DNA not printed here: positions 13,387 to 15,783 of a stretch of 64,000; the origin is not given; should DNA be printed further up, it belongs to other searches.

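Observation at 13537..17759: Tandem pair of ~700-aa TMTC/PMT_2-like GT-C paralogs with a shared, unassigned ~300-aa C-terminal domain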

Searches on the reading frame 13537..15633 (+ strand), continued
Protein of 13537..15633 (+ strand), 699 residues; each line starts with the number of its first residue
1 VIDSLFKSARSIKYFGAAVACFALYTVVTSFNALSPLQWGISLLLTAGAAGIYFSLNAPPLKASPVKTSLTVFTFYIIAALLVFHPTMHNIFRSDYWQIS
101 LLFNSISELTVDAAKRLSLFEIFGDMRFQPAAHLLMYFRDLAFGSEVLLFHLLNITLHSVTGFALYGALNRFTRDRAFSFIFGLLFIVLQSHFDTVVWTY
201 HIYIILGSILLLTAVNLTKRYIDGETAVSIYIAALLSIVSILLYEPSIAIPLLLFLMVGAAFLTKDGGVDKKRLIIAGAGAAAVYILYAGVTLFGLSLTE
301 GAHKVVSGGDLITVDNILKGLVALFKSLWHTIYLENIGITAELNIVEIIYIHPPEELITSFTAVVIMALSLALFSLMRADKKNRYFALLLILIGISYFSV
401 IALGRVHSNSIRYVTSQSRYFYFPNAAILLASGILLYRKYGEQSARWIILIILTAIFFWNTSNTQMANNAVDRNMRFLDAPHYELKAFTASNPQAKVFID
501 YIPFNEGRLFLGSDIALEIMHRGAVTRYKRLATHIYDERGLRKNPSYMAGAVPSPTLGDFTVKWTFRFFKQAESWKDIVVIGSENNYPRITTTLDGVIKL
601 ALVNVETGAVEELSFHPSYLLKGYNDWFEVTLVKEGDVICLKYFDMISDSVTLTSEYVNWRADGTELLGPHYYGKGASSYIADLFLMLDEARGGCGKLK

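Call 31: fold_search(model_id=the predicted structure, library=pdb)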
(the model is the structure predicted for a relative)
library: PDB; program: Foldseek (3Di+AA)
matches with E <= 10: 988; with E <= 0.001: 45
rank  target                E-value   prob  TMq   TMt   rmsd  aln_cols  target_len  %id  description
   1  9qcm_A                5.1e-06  1.00  0.18  0.11  34.0       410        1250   10  Botulinum neurotoxin type B1, 14-subunit, Large Progenitor Toxin Complex (L-PTC) (released 2025-09-10)
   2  9qc8_A                1.4e-05  1.00  0.18  0.11  33.8       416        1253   11  BoNT-NTNH-HA70 complex from Clostridium botulinum Serotype B1 (released 2025-09-10)
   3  9qc7_A                3.4e-05  1.00  0.17  0.10  34.3       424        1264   10  BoNT-NTNH complex from Clostridium botulinum Serotype B1 (released 2025-09-10)
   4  3wak                  6.8e-05  1.00  0.31  0.26  17.8       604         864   11  Crystal structure of the Archaeoglobus fulgidus oligosaccharyltransferase (O29867_ARCFU) in the apo form (released 2013-10-30)
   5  7e9s_A                7.7e-05  1.00  0.32  0.27  14.7       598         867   12  Archaeal oligosaccharyltransferase AglB from Archaeoglobus fulgidus in complex with an inhibitory peptide and a dolich (released 2021-09-08)
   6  4kbb_B                1.0e-04  1.00  0.16  0.26   5.6       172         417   14  Structure of Botulinum neurotoxin B binding domain in complex with both synaptotagmin II and GD1a (released 2013-07-03)
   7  1s0f                  1.6e-04  1.00  0.15  0.09  27.1       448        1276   12  Crystal structure of botulinum neurotoxin type B at pH 7.0 (released 2004-03-16)
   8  7qfq                  2.0e-04  1.00  0.16  0.09  27.0       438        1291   11  Cryo-EM structure of Botulinum neurotoxin serotype B (released 2022-01-26)
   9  2np0_A                2.2e-04  1.00  0.15  0.09  26.9       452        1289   11  Crystal structure of the Botulinum neurotoxin type B complexed with synaptotagamin-II ectodomain (released 2006-12-26)
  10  5vmr_B                2.5e-04  1.00  0.16  0.26   5.9       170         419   15  Receptor binding domain of BoNT/B in complex with mini-protein binder Bot.2110.4 (released 2017-09-20)
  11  3n7m                  2.6e-04  1.00  0.15  0.24   5.3       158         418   16  Crystal structure of W1252A mutant of HCR D/C VPI 5995 (released 2010-09-08)
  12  3waj                  2.6e-04  1.00  0.33  0.29  15.1       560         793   12  Crystal structure of the Archaeoglobus fulgidus oligosaccharyltransferase (O29867_ARCFU) complex with Zn and sulfate (released 2013-10-30)
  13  5ogl_A                2.7e-04  1.00  0.35  0.35  10.3       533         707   12  Structure of bacterial oligosaccharyltransferase PglB in complex with an acceptor peptide and an lipid-linked oligosac (released 2017-10-25)
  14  1s0g                  2.9e-04  1.00  0.17  0.10  27.1       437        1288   11  Crystal structure of botulinum neurotoxin type B apo form (released 2004-03-16)
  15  5vid_C                3.3e-04  1.00  0.16  0.26   5.5       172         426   13  Receptor binding domain of BoNT/B in complex with mini-protein binder Bot.0671.2 (released 2017-09-20)
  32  6gxc_A                4.9e-04  1.00  0.35  0.34  10.4       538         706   13  Bacterial oligosaccharyltransferase PglB in complex with an inhibitory peptide and a reactive lipid-linked oligosaccha (released 2018-11-14)
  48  7zlh_A                1.2e-03  1.00  0.31  0.33  12.6       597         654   10  Cryo-EM structure of C-mannosyltransferase CeDPY19, in apo state, bound to CMT2-Fab and anti-Fab nanobody (released 2023-01-11)
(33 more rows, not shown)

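Call 36: search_protein_representatives(alignment_id=A1)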
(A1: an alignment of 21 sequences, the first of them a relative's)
Query: 21 sequences, 694 profile positions. Proteins with E-value up to 0.001 (for the whole library): 5604; up to 1e-10: 242; up to 1e-30: 85. The best 150 are listed.
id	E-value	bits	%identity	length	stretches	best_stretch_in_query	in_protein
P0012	0.0e+00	1020.9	-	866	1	9-693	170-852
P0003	6.9e-286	966.6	-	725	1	11-691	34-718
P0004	9.0e-282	953.0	-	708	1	6-691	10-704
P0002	2.1e-281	951.8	-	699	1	10-692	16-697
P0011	2.5e-281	951.6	-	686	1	1-686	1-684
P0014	5.7e-275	930.5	-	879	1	8-693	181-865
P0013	2.6e-274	928.3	-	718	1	5-693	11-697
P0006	1.4e-272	922.6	-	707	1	5-691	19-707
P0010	9.3e-271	916.6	-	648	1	52-692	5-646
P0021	7.9e-265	897.0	-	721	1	5-692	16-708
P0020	2.1e-263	892.3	-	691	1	2-692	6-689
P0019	2.3e-263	892.2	-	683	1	6-692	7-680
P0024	7.0e-255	864.1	-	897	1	5-693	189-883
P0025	4.7e-254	861.4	-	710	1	3-692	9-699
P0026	5.6e-245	831.4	-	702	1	6-693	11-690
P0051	5.9e-91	322.3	-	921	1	63-689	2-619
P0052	1.2e-89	318.0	-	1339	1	43-689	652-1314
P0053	6.2e-89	315.6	-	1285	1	31-689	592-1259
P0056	1.4e-80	288.1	-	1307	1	41-691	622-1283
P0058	1.2e-75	271.8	-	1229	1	68-689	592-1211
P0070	2.7e-47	178.0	-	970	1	103-536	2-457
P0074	7.0e-45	170.1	-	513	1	67-465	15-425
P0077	2.3e-42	161.7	-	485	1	86-492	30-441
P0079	6.0e-40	153.8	-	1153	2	59-344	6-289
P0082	1.4e-36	142.6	-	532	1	67-479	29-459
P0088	9.1e-34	133.3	-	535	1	62-452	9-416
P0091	4.4e-33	131.1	-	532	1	54-492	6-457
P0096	1.3e-30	122.9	-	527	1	60-492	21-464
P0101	1.3e-28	116.3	-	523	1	61-479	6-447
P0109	3.8e-26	108.1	-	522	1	73-492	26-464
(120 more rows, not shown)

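Call 38: search_protein_families(library=pfam, alignment_id=A3, max_evalue=0.01)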
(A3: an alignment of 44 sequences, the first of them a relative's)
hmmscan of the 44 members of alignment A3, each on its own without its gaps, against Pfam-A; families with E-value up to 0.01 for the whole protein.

A. member 1, P0073 (559 aa): 1 family
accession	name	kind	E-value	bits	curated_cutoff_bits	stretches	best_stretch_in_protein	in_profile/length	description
PF11992.13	TgpA_N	-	0.0046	16.4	30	1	32-184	44-145/333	TgpA N-terminal domain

B. families by the number of members that match (of 44 scanned): 32 families (the first 25 are shown)
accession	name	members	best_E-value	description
PF13181.12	TPR_8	7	4.4e-19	Tetratricopeptide repeat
PF00515.34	TPR_1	6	4.6e-33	Tetratricopeptide repeat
PF07719.23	TPR_2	5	9.2e-22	Tetratricopeptide repeat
PF14559.12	TPR_19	5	9.4e-19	Tetratricopeptide repeat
PF13431.12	TPR_17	5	2.4e-17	Tetratricopeptide repeat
PF00754.31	F5_F8_type_C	5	2.6e-10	F5/8 type C domain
PF13424.12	TPR_12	4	4.5e-18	Tetratricopeptide repeat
PF13414.12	TPR_11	4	2e-15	TPR repeat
PF13428.12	TPR_14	4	9e-15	Tetratricopeptide repeat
PF13432.12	TPR_16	4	3e-09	Tetratricopeptide repeat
PF13374.12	TPR_10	2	5.9e-14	Tetratricopeptide repeat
PF13176.12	TPR_7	2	6.6e-11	Tetratricopeptide repeat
PF13174.12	TPR_6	2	3.4e-06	Tetratricopeptide repeat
PF22633.2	F5_F8_type_C_2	2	3.4e-05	NedA-like, galactose-binding domain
PF12895.13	ANAPC3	2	8.3e-05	Anaphase-promoting complex, cyclosome, subunit 3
PF13231.12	PMT_2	1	0.00037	Dolichyl-phosphate-mannose-protein mannosyltransferase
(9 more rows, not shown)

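Call 42: search_solved_structures(query=A3, max_evalue=10, show_alignments=2)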
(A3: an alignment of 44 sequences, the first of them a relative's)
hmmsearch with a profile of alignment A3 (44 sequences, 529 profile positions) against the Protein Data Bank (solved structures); distinct sequences matched with E-value up to 10: 2.
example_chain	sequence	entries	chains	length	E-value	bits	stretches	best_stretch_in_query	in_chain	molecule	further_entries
9llg_M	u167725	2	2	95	0.026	16.3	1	310-362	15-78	De novo designed negative allosteric GPCR exoframe modulator targeting TM5/6/7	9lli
2lch_A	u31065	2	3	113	0.5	12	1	425-466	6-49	Protein OR38 | computationally designed four-helix bundle protein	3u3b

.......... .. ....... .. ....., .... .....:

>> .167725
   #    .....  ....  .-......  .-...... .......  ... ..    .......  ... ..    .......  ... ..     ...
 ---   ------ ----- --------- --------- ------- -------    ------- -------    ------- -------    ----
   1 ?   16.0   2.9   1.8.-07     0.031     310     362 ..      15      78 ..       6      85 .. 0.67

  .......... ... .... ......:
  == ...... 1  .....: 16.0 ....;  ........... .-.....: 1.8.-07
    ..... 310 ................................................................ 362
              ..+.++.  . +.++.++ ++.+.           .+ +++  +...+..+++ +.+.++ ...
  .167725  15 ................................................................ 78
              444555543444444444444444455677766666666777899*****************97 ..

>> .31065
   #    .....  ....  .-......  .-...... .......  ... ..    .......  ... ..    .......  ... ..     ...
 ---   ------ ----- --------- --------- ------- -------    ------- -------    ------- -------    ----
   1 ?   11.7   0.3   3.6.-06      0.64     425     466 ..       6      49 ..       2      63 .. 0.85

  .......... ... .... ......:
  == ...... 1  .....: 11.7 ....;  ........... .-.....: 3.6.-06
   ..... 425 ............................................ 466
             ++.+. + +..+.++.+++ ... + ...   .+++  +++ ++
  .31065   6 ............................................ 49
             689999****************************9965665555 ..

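Call 56: search_protein_families(library=pfam, proteins=[P0052, P0053, P0056, P0058, P0051, P0070, P0079, P0012], max_evalue=0.01)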
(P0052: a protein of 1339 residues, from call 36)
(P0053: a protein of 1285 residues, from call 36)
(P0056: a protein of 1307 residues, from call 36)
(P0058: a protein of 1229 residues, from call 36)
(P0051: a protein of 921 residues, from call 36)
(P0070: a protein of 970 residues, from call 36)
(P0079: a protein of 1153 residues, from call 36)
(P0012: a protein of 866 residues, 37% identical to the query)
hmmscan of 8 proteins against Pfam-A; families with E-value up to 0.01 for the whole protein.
P0052 (1339 aa): 1 family
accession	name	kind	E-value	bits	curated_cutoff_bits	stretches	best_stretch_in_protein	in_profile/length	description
PF13385.13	Laminin_G_3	-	6.3e-20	72.3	27.6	2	457-574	5-126/151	Concanavalin A-like lectin/glucanases superfamily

P0053 (1285 aa): 1 family
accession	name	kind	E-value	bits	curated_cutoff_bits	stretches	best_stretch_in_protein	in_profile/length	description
PF13385.13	Laminin_G_3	-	1.1e-15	58.5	27.6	1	403-518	4-125/151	Concanavalin A-like lectin/glucanases superfamily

P0056 (1307 aa): 1 family
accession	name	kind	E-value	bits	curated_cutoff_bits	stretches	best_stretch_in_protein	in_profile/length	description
PF13385.13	Laminin_G_3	-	9.2e-14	52.3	27.6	1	430-517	16-108/151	Concanavalin A-like lectin/glucanases superfamily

P0058 (1229 aa): 2 families
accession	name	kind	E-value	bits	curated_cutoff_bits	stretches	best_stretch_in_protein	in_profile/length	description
PF13385.13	Laminin_G_3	-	2.6e-20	73.6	27.6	2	365-481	3-125/151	Concanavalin A-like lectin/glucanases superfamily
PF02210.31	Laminin_G_2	-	0.0015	19.4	22.9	0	392-466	5-81/126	Laminin G domain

P0051 (921 aa): 4 families
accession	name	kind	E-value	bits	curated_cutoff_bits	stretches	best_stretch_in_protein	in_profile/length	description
PF13181.12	TPR_8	-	8.5e-09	35.3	25.7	0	721-752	3-34/34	Tetratricopeptide repeat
PF00515.34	TPR_1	-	0.00029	20.9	27.8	0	883-905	12-34/34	Tetratricopeptide repeat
PF13174.12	TPR_6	-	0.00051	21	26.3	0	671-697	1-27/33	Tetratricopeptide repeat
PF07719.23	TPR_2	-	0.00063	20.1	27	0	884-905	13-34/34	Tetratricopeptide repeat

P0070 (970 aa): 0 families

P0079 (1153 aa): 0 families

P0012 (866 aa): 1 family
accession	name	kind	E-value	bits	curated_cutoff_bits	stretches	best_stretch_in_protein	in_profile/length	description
PF17629.7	DUF5510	-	0.0015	18.8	27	1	358-376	33-51/62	Family of unknown function (DUF5510)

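Call 61: find_encoding_contigs(protein=P0002, flank=10000, max_places=1)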
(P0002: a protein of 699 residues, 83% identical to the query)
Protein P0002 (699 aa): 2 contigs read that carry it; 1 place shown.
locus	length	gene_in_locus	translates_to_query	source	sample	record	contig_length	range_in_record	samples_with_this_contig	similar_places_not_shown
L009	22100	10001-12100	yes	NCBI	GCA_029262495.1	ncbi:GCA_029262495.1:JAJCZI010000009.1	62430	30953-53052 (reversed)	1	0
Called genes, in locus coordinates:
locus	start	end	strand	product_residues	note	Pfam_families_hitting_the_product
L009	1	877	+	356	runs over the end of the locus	PF02073:Peptidase_M29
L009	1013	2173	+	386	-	PF00149:Metallophos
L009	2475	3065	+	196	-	PF13580:SIS_2, PF01380:SIS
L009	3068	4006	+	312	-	PF01916:DS (faint)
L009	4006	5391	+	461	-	PF00206:Lyase_1, PF14698:ASL_C2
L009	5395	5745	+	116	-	-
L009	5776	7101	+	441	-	PF00278:Orn_DAP_Arg_deC, PF01168:Ala_racemase_N (weak), PF02784:Orn_Arg_deC_N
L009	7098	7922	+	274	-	PF01678:DAP_epimerase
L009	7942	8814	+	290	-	PF00701:DHDPS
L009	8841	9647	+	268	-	PF01113:DapB_N, PF05173:DapB_C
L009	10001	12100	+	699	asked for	-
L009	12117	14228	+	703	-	-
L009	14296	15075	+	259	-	PF13462:Thioredoxin_4, PF13098:Thioredoxin_2, PF01323:DSBA (faint)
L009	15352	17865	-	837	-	PF13414:TPR_11 (weak), PF13424:TPR_12, PF00515:TPR_1, PF13414:TPR_11, PF13424:TPR_12, PF13432:TPR_16, PF00515:TPR_1, PF07719:TPR_2, +19 more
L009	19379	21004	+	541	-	PF01590:GAF, PF00990:GGDEF, PF22335:Cas10-Cmr2_palm2 (weak)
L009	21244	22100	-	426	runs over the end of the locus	PF01964:ThiC_Rad_SAM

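Call 62: find_encoding_contigs(protein=P0001, flank=3000, max_places=1)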
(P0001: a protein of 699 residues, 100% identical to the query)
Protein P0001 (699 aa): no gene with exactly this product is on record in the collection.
